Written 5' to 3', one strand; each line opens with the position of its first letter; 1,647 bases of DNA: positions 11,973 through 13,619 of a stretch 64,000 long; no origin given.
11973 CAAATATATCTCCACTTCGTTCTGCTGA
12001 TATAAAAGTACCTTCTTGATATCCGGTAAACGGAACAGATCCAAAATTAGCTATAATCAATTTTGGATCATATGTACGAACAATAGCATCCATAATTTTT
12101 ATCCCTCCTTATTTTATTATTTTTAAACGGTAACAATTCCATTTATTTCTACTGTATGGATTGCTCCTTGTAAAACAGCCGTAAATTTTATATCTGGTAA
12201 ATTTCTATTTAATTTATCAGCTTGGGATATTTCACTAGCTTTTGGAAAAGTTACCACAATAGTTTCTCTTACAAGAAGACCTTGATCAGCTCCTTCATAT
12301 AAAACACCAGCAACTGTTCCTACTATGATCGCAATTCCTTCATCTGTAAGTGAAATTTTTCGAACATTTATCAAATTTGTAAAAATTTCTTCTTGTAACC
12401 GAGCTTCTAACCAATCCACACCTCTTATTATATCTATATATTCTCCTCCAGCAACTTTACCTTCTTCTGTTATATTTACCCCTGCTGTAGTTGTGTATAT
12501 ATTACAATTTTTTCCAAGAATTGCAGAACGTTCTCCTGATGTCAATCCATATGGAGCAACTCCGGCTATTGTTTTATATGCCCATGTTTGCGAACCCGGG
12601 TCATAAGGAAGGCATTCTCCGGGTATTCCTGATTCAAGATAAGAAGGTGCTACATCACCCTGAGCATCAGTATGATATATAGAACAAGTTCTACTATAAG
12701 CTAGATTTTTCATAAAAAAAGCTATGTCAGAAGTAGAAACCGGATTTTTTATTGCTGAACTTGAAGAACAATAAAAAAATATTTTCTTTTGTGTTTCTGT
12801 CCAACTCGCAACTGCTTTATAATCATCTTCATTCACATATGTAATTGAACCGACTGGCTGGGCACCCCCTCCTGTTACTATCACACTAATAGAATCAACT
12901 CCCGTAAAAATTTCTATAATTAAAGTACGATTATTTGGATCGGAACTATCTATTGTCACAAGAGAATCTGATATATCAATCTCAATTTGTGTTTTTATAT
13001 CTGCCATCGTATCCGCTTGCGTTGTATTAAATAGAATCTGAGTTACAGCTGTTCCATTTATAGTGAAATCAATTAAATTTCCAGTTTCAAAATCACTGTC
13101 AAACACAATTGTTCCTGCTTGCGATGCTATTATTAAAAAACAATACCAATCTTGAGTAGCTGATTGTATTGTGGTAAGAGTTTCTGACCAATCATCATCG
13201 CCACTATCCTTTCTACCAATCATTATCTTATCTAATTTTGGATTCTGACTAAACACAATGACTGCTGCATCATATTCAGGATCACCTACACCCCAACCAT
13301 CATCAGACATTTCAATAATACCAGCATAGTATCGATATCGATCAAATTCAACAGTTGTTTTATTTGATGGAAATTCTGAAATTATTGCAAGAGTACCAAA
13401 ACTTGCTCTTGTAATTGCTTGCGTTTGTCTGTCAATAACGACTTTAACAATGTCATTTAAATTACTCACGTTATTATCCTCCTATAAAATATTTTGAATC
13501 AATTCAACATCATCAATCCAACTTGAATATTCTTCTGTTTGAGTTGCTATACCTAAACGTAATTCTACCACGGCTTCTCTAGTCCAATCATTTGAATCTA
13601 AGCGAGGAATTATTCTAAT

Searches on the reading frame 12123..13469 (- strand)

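Call 5: search_protein_families(library=phrogs, proteins=[window:12123-13469:-], max_evalue=0.001)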
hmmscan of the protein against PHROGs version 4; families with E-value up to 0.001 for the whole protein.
window:12123-13469:- (448 aa): 2 families
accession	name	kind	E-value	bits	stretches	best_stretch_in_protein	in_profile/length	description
phrog_205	-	tail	3e-86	291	1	2-447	13-433/455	tail sheath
phrog_9590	-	unknown function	1.4e-37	130.7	1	253-447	169-373/377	-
